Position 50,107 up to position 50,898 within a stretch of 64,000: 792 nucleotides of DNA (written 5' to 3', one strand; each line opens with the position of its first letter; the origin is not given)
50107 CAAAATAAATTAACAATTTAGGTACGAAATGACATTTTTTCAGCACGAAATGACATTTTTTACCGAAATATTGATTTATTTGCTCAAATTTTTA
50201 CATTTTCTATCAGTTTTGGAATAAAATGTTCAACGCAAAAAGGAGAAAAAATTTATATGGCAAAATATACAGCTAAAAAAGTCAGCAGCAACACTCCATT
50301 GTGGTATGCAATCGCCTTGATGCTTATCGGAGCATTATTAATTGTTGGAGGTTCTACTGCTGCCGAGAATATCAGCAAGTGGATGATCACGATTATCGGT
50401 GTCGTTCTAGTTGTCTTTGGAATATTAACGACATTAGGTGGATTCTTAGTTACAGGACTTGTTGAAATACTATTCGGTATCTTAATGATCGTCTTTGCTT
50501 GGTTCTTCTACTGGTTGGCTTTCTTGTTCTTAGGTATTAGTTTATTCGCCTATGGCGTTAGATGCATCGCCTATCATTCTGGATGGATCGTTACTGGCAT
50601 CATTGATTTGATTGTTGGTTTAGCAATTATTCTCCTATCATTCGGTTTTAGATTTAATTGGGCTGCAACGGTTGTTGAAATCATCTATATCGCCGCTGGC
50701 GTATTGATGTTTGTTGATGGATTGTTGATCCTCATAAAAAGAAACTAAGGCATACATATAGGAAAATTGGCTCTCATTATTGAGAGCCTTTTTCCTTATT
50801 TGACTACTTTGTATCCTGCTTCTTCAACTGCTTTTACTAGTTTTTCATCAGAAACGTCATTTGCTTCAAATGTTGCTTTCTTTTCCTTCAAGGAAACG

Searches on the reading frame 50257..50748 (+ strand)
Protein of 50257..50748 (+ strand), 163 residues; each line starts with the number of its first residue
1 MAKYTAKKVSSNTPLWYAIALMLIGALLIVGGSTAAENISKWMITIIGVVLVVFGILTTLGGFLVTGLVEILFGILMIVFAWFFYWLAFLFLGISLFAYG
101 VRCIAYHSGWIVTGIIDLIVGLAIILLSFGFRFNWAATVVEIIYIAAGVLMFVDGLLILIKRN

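Call 7: search_protein_families(library=pfam, proteins=[window:50257-50748:+])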
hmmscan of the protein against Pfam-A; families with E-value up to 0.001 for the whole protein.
window:50257-50748:+ (163 aa): 0 families

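Call 12: search_protein_families(library=pfam, proteins=[window:50257-50748:+], max_evalue=10)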
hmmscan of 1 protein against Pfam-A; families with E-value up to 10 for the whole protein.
window:50257-50748:+ (163 aa): 5 families
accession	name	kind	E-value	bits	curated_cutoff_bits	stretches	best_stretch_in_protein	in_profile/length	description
PF12769.12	PNTB_4TM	-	0.032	15.1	26.2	1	21-66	37-76/85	4TM region of pyridine nucleotide transhydrogenase, mitoch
PF03779.20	SPW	-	0.14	13.1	31.5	2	17-84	7-71/93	SPW repeat domain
PF11127.14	YgaP-like_TM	-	0.5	11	25.3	2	19-57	11-49/66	Inner membrane protein YgaP-like, transmembrane domain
PF18142.6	SLATT_fungal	-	0.98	10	26.5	1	15-51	20-55/121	SMODS and SLOG-associating 2TM effector domain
PF03729.18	DUF308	-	3.7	8.3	25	1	65-125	1-72/73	Short repeat of unknown function (DUF308)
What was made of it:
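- On DUF308 / HdeD family (PF03729): E = 3.7 and 8.3 bits against a cut-off of 25 (call 12).
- Closest known: HdeD / DUF308 small membrane proteins. Different: The window protein itself does not reach significance (E = 3.7; call 12).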

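Call 13: find_homologous_proteins(query=window:50257-50745:+)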
Query window:50257-50745:+ (163 aa): 16 proteins with E <= 0.001 among 967 candidates.
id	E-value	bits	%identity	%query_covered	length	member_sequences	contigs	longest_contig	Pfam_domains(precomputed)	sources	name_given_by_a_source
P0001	9.3e-91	320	98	100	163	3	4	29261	-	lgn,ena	-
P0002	1.2e-68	248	72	100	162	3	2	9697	-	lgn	-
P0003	7.0e-66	239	70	100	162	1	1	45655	-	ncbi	-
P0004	1.6e-64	235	69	100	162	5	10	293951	-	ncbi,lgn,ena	-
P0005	3.6e-64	234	72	99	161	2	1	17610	-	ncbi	-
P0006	5.9e-64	233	69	100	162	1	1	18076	-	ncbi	-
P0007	7.6e-64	233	69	100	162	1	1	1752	-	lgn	-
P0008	4.6e-63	230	68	100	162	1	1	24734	-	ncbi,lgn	-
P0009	6.1e-55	204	64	99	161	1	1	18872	-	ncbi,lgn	-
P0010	3.5e-54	201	61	100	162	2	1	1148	-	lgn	-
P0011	4.2e-53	198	61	100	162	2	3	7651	-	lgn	-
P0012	2.6e-52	195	61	100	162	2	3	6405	-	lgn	-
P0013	3.3e-52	195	61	100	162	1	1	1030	-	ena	-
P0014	1.4e-50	190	59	99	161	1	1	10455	-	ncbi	-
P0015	1.7e-48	183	59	99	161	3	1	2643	-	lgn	-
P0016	4.5e-32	129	51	96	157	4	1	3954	-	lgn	-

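Call 14: find_encoding_contigs(protein=P0004, flank=10000, max_places=4)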
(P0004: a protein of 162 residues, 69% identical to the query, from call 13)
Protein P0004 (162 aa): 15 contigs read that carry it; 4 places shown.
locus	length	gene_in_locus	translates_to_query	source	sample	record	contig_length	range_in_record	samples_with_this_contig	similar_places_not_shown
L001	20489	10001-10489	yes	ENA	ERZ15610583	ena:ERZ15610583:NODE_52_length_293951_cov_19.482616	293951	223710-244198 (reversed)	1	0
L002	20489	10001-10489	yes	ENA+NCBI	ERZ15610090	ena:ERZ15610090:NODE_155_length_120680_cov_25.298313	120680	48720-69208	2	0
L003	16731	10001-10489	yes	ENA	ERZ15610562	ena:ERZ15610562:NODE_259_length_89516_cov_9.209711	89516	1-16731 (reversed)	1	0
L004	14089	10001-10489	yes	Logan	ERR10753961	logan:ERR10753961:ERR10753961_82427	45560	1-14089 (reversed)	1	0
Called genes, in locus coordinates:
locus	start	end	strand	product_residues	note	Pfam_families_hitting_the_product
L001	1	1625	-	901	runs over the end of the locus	PF00690:Cation_ATPase_N, PF00122:E1-E2_ATPase, PF00702:Hydrolase, PF13246:Cation_ATPase, PF00689:Cation_ATPase_C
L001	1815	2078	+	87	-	PF00085:Thioredoxin, PF13098:Thioredoxin_2 (weak)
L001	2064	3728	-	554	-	PF02463:SMC_N, PF13175:AAA_15 (weak), PF13476:AAA_23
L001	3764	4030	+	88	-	-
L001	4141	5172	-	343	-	PF00535:Glycos_transf_2, PF13641:Glyco_tranf_2_3 (weak)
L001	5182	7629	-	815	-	PF00933:Glyco_hydro_3, PF01915:Glyco_hydro_3_C, PF14310:Fn3-like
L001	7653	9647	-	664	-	PF07690:MFS_1 (faint), PF13347:MFS_2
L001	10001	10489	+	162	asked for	-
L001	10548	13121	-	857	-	PF00403:HMA, PF08282:Hydrolase_3 (faint), PF00122:E1-E2_ATPase, PF00702:Hydrolase, PF00403:HMA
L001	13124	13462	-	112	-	PF02583:Trns_repr_metal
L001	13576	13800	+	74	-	-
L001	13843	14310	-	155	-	PF13023:HD_3 (faint), PF01966:HD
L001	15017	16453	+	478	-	PF01637:ATPase_2, PF13173:AAA_14, PF03008:DUF234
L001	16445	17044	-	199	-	PF02535:Zip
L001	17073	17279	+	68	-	-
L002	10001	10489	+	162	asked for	-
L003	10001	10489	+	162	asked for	-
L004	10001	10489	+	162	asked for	-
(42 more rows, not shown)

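Call 15: find_encoding_contigs(protein=P0003, flank=10000, max_places=2)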
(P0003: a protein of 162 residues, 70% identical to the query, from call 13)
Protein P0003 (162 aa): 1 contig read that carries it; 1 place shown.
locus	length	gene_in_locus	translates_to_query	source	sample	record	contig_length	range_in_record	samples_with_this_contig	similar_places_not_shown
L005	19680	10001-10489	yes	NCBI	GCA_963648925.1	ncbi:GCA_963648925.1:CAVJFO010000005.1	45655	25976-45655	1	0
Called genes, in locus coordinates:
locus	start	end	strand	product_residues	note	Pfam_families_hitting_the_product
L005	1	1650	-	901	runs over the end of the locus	PF00690:Cation_ATPase_N, PF00122:E1-E2_ATPase, PF00702:Hydrolase, PF13246:Cation_ATPase, PF00689:Cation_ATPase_C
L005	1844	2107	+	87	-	PF00085:Thioredoxin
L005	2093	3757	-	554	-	PF02463:SMC_N, PF13175:AAA_15 (weak), PF13476:AAA_23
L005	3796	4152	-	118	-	-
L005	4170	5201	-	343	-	PF00535:Glycos_transf_2, PF13641:Glyco_tranf_2_3 (weak), PF10111:Glyco_tranf_2_2 (weak)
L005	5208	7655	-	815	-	PF00933:Glyco_hydro_3, PF01915:Glyco_hydro_3_C, PF14310:Fn3-like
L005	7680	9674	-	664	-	PF07690:MFS_1 (faint), PF13347:MFS_2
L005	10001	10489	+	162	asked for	-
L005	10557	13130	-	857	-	PF00403:HMA, PF00122:E1-E2_ATPase, PF00702:Hydrolase, PF00403:HMA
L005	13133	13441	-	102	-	PF02583:Trns_repr_metal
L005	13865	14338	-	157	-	PF01966:HD (weak)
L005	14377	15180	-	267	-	PF02535:Zip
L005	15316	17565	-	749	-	PF02901:PFL-like, PF01228:Gly_radical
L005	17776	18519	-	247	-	PF13353:Fer4_12, PF04055:Radical_SAM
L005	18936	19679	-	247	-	?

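Call 24: find_encoding_contigs(protein=P0005, flank=3000, max_places=2)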
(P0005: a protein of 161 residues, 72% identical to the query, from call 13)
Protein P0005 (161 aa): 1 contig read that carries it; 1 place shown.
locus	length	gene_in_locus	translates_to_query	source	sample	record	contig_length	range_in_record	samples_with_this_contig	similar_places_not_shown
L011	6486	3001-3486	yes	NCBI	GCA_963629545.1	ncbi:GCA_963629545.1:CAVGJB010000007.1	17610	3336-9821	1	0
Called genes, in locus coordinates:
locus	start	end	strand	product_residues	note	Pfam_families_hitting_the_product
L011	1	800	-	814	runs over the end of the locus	PF00933:Glyco_hydro_3, PF01915:Glyco_hydro_3_C, PF14310:Fn3-like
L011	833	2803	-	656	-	PF07690:MFS_1 (faint), PF13347:MFS_2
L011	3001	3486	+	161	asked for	-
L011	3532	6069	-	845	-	PF00403:HMA, PF00122:E1-E2_ATPase, PF08282:Hydrolase_3 (faint), PF00702:Hydrolase, PF00403:HMA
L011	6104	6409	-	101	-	PF02583:Trns_repr_metal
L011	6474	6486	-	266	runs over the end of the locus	PF02535:Zip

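Call 25: find_encoding_contigs(protein=P0006, flank=3000, max_places=2)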
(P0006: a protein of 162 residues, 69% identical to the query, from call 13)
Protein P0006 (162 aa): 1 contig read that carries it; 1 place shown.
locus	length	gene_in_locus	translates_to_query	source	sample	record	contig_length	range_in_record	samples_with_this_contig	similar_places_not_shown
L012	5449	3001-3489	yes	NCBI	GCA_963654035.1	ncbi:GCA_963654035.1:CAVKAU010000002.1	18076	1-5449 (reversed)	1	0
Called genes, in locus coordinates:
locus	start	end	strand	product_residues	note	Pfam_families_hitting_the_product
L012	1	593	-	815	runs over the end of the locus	PF00933:Glyco_hydro_3, PF01915:Glyco_hydro_3_C, PF14310:Fn3-like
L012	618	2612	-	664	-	PF07690:MFS_1 (faint), PF13347:MFS_2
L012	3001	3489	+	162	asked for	-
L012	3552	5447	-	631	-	?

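Call 26: find_encoding_contigs(protein=P0008, flank=3000, max_places=2)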
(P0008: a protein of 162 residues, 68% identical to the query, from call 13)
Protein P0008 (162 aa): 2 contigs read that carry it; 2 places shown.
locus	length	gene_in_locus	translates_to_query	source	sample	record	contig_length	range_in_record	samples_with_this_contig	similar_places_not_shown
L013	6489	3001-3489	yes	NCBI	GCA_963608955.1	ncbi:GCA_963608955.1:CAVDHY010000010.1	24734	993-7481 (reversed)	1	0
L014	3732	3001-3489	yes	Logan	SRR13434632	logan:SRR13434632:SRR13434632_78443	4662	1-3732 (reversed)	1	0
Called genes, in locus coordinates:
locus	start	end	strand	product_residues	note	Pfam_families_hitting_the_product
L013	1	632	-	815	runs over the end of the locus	PF00933:Glyco_hydro_3, PF01915:Glyco_hydro_3_C, PF14310:Fn3-like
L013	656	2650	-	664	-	PF07690:MFS_1 (faint), PF13347:MFS_2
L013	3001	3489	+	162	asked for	-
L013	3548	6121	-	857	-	PF00403:HMA, PF08282:Hydrolase_3 (faint), PF00122:E1-E2_ATPase, PF00702:Hydrolase, PF00403:HMA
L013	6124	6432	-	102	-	PF02583:Trns_repr_metal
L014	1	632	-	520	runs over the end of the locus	?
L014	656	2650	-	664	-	PF07690:MFS_1 (faint), PF13347:MFS_2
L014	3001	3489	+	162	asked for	-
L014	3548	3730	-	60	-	?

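Call 30: find_encoding_contigs(protein=P0009, flank=4000, max_places=2)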
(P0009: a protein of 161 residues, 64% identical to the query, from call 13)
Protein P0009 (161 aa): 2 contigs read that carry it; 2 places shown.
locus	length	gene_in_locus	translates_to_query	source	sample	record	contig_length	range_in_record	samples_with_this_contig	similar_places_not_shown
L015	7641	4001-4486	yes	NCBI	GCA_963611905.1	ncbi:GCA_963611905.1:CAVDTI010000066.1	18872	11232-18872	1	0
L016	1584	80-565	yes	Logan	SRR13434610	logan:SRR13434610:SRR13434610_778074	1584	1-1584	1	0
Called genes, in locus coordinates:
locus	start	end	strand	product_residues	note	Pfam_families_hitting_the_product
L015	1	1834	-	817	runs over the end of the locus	PF00933:Glyco_hydro_3, PF01915:Glyco_hydro_3_C, PF14310:Fn3-like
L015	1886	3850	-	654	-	PF13347:MFS_2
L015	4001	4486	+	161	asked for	-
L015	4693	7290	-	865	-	PF00403:HMA, PF00122:E1-E2_ATPase, PF00702:Hydrolase, PF00403:HMA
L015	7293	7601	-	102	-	PF02583:Trns_repr_metal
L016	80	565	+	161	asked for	-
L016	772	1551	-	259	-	PF00702:Hydrolase, PF00403:HMA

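Call 31: find_encoding_contigs(protein=P0014, flank=4000, max_places=2)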
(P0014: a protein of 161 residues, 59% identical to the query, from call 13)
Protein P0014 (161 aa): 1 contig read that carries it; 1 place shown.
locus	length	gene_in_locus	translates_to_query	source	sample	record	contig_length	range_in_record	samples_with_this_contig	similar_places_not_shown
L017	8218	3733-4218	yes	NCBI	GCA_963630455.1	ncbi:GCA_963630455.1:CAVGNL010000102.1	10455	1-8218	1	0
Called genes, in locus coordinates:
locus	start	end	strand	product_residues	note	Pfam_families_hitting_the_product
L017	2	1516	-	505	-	?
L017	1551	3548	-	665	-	PF07690:MFS_1 (faint), PF13347:MFS_2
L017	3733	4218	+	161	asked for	-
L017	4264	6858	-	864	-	PF00403:HMA, PF00122:E1-E2_ATPase, PF00702:Hydrolase, PF00403:HMA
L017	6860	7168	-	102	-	PF02583:Trns_repr_metal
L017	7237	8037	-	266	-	PF02535:Zip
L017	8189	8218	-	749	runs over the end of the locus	PF02901:PFL-like, PF01228:Gly_radical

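Call 32: find_encoding_contigs(protein=P0016, flank=4000, max_places=2)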
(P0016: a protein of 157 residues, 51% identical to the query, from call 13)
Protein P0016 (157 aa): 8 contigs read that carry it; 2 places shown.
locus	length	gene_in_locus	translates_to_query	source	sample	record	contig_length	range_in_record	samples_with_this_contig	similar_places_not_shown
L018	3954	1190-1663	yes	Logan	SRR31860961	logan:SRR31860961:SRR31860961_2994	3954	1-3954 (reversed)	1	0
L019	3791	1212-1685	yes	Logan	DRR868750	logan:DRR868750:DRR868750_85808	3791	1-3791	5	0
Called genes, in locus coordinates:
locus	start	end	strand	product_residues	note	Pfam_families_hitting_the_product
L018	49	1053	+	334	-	PF03590:AsnA, PF00152:tRNA-synt_2 (faint)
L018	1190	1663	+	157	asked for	-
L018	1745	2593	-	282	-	PF00248:Aldo_ket_red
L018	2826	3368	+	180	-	-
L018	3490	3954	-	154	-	?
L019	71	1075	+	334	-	PF03590:AsnA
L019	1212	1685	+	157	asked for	-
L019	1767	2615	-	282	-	PF00248:Aldo_ket_red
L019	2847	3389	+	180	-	-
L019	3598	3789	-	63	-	?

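Call 46: list_cluster_members(proteins=[P0003, P0004, P0005, P0006, P0007, P0008, P0009, P0010, P0011, P0012])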
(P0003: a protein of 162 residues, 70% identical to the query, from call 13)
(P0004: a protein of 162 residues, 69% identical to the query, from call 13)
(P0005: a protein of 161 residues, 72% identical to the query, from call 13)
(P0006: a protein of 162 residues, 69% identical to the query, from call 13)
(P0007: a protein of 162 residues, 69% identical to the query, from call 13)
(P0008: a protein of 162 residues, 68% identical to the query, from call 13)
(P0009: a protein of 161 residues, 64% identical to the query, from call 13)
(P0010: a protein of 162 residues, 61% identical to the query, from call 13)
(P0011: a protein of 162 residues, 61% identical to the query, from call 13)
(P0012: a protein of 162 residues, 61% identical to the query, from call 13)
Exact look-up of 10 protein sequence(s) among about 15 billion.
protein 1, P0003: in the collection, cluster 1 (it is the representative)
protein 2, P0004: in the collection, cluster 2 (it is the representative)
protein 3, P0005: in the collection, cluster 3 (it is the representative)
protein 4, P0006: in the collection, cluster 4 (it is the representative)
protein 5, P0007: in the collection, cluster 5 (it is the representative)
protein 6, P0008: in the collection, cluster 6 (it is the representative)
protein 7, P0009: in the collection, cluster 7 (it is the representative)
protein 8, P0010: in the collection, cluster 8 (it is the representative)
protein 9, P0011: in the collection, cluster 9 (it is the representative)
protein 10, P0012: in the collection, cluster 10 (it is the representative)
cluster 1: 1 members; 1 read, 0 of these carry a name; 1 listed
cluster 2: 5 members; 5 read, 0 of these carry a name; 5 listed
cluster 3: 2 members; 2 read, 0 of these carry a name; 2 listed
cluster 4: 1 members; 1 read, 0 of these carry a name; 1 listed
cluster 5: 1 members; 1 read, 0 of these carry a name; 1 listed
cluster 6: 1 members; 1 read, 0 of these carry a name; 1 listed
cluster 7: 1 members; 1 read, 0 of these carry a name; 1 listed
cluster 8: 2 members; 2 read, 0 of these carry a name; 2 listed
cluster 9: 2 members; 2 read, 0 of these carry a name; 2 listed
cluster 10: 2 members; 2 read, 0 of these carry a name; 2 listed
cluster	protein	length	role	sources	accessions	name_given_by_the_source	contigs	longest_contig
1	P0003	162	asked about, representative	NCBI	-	-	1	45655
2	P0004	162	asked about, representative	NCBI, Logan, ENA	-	-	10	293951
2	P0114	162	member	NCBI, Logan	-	-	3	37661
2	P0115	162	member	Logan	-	-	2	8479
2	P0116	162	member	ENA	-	-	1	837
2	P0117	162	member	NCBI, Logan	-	-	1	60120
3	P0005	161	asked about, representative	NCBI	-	-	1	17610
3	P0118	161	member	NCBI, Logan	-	-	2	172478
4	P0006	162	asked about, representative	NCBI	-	-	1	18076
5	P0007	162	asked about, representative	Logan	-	-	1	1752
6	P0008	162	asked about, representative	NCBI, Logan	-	-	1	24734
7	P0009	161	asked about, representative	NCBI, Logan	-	-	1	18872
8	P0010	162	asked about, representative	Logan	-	-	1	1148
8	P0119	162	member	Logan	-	-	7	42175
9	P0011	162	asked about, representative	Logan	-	-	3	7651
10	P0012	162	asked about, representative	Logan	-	-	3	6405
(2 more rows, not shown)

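Call 47: find_encoding_contigs(protein=P0118, flank=3000, max_places=3)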
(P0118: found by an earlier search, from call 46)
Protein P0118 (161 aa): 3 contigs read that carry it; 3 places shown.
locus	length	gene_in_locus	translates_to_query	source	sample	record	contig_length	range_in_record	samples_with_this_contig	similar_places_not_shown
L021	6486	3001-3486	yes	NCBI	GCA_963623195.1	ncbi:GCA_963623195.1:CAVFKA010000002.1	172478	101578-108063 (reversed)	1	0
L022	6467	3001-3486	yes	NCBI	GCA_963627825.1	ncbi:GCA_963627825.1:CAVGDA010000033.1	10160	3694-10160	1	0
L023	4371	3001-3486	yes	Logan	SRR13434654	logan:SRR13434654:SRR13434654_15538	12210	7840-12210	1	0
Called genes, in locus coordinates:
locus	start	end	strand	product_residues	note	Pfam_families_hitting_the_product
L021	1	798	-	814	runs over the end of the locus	PF00933:Glyco_hydro_3, PF01915:Glyco_hydro_3_C, PF14310:Fn3-like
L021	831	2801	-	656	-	PF07690:MFS_1 (faint), PF13347:MFS_2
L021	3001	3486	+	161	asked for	-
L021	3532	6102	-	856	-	PF00403:HMA, PF00122:E1-E2_ATPase, PF08282:Hydrolase_3 (faint), PF00702:Hydrolase, PF00403:HMA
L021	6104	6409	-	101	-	PF02583:Trns_repr_metal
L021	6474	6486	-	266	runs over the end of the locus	PF02535:Zip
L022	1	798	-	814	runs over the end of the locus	PF00933:Glyco_hydro_3, PF01915:Glyco_hydro_3_C, PF14310:Fn3-like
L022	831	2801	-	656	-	PF07690:MFS_1 (faint), PF13347:MFS_2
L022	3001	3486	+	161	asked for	-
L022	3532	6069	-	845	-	PF00403:HMA, PF00122:E1-E2_ATPase, PF08282:Hydrolase_3 (faint), PF00702:Hydrolase, PF00403:HMA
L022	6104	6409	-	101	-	PF02583:Trns_repr_metal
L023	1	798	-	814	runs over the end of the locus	PF00933:Glyco_hydro_3, PF01915:Glyco_hydro_3_C, PF14310:Fn3-like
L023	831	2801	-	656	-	PF07690:MFS_1 (faint), PF13347:MFS_2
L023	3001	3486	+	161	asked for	-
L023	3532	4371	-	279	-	?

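Call 49: list_cluster_members(proteins=[P0013, P0014, P0015, P0016, P0031, P0030, P0029])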
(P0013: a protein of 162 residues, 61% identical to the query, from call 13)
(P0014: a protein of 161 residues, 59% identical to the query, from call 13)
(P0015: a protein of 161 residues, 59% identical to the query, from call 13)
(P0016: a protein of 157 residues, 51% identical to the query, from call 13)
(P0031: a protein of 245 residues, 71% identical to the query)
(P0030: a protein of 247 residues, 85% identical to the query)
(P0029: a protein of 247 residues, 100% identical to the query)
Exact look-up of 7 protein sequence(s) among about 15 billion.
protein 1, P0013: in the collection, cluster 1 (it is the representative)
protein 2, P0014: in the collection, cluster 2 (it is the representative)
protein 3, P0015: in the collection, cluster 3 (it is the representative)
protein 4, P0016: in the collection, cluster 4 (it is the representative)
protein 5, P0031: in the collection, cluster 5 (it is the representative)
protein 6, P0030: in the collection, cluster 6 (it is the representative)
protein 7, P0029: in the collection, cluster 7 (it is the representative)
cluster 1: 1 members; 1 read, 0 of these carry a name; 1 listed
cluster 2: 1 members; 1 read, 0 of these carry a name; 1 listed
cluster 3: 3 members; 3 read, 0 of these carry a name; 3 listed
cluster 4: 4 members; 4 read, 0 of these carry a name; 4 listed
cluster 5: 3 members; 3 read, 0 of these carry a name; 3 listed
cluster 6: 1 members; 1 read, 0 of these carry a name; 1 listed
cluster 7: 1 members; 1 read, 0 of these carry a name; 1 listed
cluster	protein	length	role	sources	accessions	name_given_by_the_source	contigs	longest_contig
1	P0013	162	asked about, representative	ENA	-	-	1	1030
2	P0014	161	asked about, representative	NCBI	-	-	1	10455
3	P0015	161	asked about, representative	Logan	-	-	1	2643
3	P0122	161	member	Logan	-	-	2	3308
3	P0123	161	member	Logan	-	-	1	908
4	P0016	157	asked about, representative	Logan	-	-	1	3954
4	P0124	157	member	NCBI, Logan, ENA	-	-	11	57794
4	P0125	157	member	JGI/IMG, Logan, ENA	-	-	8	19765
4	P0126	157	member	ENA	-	-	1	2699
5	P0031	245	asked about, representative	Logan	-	-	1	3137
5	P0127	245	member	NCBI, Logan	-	-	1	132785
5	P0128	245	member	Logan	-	-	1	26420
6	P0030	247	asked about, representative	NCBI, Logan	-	-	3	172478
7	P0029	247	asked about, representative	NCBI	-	-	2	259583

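Call 69: search_protein_representatives(alignment_id=A3)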
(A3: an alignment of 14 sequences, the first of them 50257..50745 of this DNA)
Query: 14 sequences, 162 profile positions. Proteins with E-value up to 0.001 (for the whole library): 171; up to 1e-10: 20; up to 1e-30: 7. The best 150 are listed.
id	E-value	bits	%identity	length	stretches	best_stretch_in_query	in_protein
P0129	3.3e-62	225.5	-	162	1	1-162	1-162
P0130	2.0e-43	164.4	-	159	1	10-161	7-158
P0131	8.5e-35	136.4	-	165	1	2-161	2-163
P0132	5.3e-34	133.8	-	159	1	9-160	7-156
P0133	2.2e-33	131.8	-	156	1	13-160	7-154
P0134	6.1e-32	127.1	-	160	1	7-159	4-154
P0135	2.0e-31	125.4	-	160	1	7-158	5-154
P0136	2.7e-30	121.8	-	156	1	8-161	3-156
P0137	3.3e-30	121.5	-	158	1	11-160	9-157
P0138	1.6e-29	119.3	-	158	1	2-161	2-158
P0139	2.4e-26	108.9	-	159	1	9-161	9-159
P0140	1.3e-25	106.6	-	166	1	1-159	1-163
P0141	6.4e-23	97.8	-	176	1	6-158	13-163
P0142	6.6e-23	97.7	-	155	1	8-160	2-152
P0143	5.2e-16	75.3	-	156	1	13-159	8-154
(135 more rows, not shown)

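Call 71: search_protein_families(library=pfam, alignment_id=A4, max_evalue=0.01)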
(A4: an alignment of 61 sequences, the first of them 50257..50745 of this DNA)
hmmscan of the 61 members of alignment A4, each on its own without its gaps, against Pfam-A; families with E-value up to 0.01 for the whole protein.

A. member 1, window:50257-50745:+ (163 aa): 0 families

B. families by the number of members that match (of 61 scanned): 9 families
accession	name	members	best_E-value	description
PF03729.18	DUF308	47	2.7e-15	Short repeat of unknown function (DUF308)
PF03779.20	SPW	14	2.9e-05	SPW repeat domain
PF22570.1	LiaF-TM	5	0.0021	LiaF transmembrane domain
PF13988.11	DUF4225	4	0.0014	Protein of unknown function (DUF4225)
PF14007.11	YtpI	2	0.00062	YtpI-like protein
PF11127.14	YgaP-like_TM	1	0.00019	Inner membrane protein YgaP-like, transmembrane domain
PF09685.15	DUF4870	1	0.00078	Domain of unknown function (DUF4870)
PF00420.29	Oxidored_q2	1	0.00081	NADH-ubiquinone/plastoquinone oxidoreductase chain 4L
PF20712.2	CyanoTRADDas_TM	1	0.0053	Cyanobacterial TRADD-N associated 2-Transmembrane domain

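Call 72: predict_structure(alignment_id=A3)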
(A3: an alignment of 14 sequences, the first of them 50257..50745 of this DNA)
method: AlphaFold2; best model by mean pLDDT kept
length: 163 residues; sequences in the alignment: 14
mean_pLDDT: 73.8   pTM: 0.49
mean pLDDT of the five models: 73.8, 63.9, 62.4, 56.9, 55.2
residues with pLDDT >= 90: 0; 70-90: 126; 50-70: 29; < 50: 8
segments of 3 or more residues with pLDDT < 50: 1-8
pLDDT, mean of each block of 10 residues (from residue 1): 45 70 76 66 80 87 84 81 75 78 72 77 77 67 74 76 59
secondary structure, 60 per line:
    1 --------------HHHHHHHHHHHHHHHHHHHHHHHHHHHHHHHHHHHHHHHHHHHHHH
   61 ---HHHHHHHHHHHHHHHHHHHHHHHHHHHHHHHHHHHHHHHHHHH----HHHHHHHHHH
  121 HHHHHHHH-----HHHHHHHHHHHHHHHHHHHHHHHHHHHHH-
elements in order: H15-60 H64-106 H111-128 H134-162

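Call 76: search_protein_families(library=ncbifam, proteins=[window:50257-50748:+], max_evalue=0.00001)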
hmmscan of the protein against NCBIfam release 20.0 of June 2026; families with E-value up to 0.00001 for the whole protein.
window:50257-50748:+ (163 aa): 0 families
